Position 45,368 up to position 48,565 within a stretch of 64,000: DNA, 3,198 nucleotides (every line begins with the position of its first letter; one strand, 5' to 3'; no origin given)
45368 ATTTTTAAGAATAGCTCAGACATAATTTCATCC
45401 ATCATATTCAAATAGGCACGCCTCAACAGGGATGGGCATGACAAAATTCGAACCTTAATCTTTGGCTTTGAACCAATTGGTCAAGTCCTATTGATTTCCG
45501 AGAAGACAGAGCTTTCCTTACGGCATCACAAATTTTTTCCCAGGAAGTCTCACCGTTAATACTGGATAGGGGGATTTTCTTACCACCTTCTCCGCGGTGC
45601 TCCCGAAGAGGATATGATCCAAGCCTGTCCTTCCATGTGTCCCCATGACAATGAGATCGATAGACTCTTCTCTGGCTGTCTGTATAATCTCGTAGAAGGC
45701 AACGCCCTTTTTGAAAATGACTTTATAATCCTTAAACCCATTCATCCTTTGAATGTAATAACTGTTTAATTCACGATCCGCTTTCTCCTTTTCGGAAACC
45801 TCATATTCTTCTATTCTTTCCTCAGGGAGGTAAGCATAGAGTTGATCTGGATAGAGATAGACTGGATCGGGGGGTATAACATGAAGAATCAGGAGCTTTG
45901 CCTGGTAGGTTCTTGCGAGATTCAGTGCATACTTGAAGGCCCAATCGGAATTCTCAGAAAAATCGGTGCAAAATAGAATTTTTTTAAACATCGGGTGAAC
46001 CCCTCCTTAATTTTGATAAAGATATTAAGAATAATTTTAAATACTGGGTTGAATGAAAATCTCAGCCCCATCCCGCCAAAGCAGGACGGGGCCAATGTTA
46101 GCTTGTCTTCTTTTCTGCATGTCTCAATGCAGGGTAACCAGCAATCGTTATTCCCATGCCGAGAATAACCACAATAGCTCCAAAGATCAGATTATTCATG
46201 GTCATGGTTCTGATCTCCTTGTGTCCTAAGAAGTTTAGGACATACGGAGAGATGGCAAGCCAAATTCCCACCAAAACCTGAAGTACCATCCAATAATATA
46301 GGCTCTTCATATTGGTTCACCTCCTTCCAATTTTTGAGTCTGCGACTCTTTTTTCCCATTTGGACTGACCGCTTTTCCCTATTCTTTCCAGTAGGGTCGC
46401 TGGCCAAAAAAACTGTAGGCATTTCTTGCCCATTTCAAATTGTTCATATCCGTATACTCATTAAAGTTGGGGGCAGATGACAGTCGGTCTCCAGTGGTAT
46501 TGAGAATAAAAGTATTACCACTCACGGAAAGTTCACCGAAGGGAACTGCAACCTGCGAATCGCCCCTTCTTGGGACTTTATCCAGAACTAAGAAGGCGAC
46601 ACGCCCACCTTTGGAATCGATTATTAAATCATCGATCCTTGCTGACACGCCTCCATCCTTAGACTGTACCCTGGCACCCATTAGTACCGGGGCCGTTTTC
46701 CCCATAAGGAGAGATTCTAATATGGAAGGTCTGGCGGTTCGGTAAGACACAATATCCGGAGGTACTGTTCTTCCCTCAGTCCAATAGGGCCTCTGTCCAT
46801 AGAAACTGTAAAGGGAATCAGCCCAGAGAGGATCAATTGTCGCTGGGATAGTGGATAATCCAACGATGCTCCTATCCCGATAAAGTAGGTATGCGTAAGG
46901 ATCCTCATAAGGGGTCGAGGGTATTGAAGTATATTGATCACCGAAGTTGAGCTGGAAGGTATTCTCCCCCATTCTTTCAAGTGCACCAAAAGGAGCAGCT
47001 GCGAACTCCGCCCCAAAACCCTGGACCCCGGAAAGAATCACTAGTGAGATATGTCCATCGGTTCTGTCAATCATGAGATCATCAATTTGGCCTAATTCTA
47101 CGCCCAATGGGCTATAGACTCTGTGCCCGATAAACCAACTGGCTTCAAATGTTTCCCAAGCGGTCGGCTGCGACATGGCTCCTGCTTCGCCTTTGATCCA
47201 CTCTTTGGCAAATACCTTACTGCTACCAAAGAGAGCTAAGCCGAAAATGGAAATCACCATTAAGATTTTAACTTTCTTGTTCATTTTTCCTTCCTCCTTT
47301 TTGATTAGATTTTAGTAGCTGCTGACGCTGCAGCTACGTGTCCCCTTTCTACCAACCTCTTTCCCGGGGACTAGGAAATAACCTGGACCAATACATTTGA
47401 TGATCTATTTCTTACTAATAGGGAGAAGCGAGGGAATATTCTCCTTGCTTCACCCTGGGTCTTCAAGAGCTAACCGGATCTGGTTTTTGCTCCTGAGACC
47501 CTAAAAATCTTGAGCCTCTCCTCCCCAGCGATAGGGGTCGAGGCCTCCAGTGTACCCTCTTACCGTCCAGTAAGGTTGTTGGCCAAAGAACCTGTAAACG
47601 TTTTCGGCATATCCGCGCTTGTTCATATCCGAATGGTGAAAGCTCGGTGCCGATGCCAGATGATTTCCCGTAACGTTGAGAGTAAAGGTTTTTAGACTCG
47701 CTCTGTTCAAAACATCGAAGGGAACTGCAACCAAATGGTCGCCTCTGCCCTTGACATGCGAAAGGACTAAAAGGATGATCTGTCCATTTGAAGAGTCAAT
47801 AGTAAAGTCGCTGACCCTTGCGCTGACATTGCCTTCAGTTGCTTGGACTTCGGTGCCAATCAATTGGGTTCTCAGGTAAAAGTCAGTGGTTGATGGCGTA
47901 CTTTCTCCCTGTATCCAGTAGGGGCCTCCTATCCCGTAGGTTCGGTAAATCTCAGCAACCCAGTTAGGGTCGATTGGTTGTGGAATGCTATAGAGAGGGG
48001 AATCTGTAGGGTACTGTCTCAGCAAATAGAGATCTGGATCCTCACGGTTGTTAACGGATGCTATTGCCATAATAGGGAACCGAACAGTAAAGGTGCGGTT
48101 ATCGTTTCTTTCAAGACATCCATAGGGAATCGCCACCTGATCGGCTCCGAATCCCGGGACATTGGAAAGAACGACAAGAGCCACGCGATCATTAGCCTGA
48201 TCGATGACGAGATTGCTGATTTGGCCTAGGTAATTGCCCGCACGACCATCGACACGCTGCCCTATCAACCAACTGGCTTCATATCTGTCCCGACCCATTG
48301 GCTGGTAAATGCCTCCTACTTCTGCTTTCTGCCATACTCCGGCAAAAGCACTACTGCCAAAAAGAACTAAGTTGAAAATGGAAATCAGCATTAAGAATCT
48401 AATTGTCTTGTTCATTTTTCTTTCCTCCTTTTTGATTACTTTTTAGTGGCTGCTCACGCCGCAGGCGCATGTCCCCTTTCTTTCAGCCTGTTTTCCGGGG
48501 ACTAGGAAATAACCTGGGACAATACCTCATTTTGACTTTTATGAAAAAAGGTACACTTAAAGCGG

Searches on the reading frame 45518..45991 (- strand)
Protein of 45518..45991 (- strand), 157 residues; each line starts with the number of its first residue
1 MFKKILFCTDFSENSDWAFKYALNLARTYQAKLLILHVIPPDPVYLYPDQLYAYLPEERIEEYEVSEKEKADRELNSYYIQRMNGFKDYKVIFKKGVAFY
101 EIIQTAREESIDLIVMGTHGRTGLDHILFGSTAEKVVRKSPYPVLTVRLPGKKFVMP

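Call 16: search_protein_families(library=pfam, proteins=[window:45518-45991:-], max_evalue=0.00001)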
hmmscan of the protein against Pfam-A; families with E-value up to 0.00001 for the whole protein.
window:45518-45991:- (157 aa): 1 family
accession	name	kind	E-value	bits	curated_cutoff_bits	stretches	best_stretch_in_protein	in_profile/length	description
PF00582.32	Usp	-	2e-34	119.6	24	1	1-148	1-141/141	Universal stress protein family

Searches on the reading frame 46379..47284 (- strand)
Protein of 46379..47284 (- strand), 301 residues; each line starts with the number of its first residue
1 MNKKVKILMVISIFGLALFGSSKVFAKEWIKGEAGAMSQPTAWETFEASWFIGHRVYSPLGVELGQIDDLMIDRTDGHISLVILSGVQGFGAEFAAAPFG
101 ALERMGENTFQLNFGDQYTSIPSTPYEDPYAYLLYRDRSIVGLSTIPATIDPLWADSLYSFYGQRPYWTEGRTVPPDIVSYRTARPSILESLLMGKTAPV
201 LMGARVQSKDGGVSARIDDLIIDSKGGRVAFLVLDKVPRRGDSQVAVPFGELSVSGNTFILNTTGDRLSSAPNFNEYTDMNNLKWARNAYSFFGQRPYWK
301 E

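Call 16: search_protein_families(library=pfam, proteins=[window:46379-47284:-], max_evalue=0.00001)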
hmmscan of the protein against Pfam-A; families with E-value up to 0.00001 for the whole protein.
window:46379-47284:- (301 aa): 1 family
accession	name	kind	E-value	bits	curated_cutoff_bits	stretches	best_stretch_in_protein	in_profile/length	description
PF05239.21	PRC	-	8.1e-13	48.6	21.2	0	203-267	11-77/78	PRC-barrel domain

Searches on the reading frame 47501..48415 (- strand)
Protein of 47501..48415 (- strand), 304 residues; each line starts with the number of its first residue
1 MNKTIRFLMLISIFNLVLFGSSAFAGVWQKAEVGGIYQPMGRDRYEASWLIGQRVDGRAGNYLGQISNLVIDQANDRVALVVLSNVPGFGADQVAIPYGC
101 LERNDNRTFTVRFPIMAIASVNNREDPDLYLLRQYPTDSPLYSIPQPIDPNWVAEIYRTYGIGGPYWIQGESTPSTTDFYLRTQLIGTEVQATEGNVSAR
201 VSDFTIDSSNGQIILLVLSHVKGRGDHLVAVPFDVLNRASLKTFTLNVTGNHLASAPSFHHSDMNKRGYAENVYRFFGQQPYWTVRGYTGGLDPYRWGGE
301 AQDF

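Call 16: search_protein_families(library=pfam, proteins=[window:47501-48415:-], max_evalue=0.00001)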
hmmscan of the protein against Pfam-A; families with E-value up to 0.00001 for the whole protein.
window:47501-48415:- (304 aa): 1 family
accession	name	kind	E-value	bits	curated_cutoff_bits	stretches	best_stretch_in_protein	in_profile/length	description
PF05239.21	PRC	-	4.6e-15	55.8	21.2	2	44-107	3-67/78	PRC-barrel domain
